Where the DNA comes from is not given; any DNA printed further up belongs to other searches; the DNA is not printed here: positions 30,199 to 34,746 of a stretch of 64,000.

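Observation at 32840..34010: RND efflux permease with a ~390-aa antiparallel coiled-coil hairpin inserted in the first extracytoplasmic loop, and no adaptor gene nearby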

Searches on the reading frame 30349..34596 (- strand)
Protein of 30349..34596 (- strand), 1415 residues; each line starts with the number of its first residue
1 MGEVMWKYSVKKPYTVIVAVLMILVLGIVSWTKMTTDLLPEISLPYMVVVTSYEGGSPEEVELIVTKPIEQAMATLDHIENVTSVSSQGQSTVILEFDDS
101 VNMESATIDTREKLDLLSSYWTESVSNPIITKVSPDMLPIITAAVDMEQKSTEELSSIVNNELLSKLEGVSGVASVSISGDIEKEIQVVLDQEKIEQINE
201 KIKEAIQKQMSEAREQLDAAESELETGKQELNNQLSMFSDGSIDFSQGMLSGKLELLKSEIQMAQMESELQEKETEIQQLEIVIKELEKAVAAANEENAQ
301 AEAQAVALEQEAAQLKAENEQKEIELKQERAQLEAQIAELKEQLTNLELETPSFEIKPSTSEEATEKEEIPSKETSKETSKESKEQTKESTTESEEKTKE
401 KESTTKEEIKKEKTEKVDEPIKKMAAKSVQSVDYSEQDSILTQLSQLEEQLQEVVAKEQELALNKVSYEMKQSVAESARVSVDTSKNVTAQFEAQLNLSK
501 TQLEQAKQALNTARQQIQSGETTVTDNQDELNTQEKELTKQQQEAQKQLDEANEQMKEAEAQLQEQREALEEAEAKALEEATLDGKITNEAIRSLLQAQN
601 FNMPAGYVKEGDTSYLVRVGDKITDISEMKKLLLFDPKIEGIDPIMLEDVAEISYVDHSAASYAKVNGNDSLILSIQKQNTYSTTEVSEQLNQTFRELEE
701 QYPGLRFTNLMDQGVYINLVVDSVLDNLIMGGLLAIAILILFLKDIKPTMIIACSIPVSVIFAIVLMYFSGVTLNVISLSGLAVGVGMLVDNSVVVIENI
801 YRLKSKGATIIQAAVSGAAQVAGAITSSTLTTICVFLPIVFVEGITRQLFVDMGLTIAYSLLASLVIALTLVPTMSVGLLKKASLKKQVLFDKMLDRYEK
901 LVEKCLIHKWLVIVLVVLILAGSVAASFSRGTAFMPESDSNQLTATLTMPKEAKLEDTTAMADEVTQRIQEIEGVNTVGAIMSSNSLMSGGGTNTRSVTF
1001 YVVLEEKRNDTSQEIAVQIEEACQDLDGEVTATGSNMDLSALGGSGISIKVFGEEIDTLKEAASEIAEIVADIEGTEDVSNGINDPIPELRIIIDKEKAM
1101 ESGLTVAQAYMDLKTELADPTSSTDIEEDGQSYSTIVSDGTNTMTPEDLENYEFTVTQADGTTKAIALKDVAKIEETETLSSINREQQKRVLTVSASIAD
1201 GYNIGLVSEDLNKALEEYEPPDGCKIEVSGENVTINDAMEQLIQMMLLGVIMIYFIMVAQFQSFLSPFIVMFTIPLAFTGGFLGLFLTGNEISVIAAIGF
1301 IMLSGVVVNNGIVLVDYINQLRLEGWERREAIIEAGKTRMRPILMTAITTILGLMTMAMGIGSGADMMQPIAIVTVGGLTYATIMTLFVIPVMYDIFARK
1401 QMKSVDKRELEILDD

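Call 4: search_protein_families(library=pfam, proteins=[window:30349-34596:-], max_evalue=0.01)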
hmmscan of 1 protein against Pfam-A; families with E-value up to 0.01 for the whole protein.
window:30349-34596:- (1415 aa): 2 families
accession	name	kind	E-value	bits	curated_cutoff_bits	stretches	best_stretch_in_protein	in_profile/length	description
PF00873.25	ACR_tran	-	1.9e-208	695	28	2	586-1397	197-1020/1021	AcrB/AcrD/AcrF family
PF03176.21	MMPL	-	4.2e-11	42.8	20.5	1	1128-1407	24-312/333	MMPL family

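Call 5: search_protein_families(library=ncbifam, proteins=[window:30349-34596:-], max_evalue=0.01)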
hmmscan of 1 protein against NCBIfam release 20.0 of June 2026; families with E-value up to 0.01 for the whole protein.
window:30349-34596:- (1415 aa): 18 families
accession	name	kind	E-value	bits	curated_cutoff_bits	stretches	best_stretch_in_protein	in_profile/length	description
NF033617.1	RND_permease_2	subfamily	2.3e-182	608.5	1250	2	586-1399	195-1009/1009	multidrug efflux RND transporter permease subunit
TIGR00914.1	2A0601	subfamily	1.3e-128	430.4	701.45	2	586-1407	207-1045/1051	CusA/CzcA family heavy metal efflux RND transporter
NF000282.2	RND_permease_1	subfamily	4.8e-126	422.1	1250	2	586-1396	196-1026/1029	multidrug efflux RND transporter permease subunit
NF007798.0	PRK10503.1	equivalog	2e-114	383.3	1584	2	586-1403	207-1028/1040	MdtB/MuxB family multidrug efflux RND transporter permease subunit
TIGR00915.1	2A0602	subfamily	9e-107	358.2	940.35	2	587-1403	198-1033/1050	efflux RND transporter permease subunit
NF007905.0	PRK10614.1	equivalog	2.2e-103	346.8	1774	2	581-1408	193-1019/1025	multidrug efflux RND transporter permease subunit MdtC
NF007133.0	PRK09579.1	equivalog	1.9e-94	317.1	1763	2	589-1404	200-1009/1017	multidrug efflux RND transporter permease subunit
NF007131.0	PRK09577.1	equivalog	1.1e-76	258.4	1768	2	644-1401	258-1026/1045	multidrug efflux RND transporter permease subunit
NF007842.1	PRK10555.1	equivalog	7.5e-75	252.5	1854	2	645-1400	260-1029/1036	multidrug efflux RND transporter permease AcrD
NF000037.1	RND_perm_OqxB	exception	7.6e-66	222.6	2200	2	645-1397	263-1034/1050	multidrug efflux RND transporter permease subunit OqxB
NF011706.2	PRK15127.1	equivalog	1.2e-57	195.6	2150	2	621-1403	238-1035/1049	multidrug efflux RND transporter permease subunit AcrB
TIGR00921.1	2A067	subfamily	9.3e-16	57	351.9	2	1207-1412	155-364/733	hydrophobe/amphiphile efflux-3 (HAE3) family transporter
TIGR00916.1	2A0604s01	subfamily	8.5e-09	35.4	148.6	2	1238-1371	86-219/231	SecD/SecF family protein translocase subunit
NF009584.0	PRK13024.1-4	equivalog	1e-05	24.2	1171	1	723-888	257-421/759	protein translocase subunit SecDF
TIGR01129.1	secD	equivalog_domain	0.0005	19.3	244.4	1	730-871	256-396/397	protein translocase subunit SecD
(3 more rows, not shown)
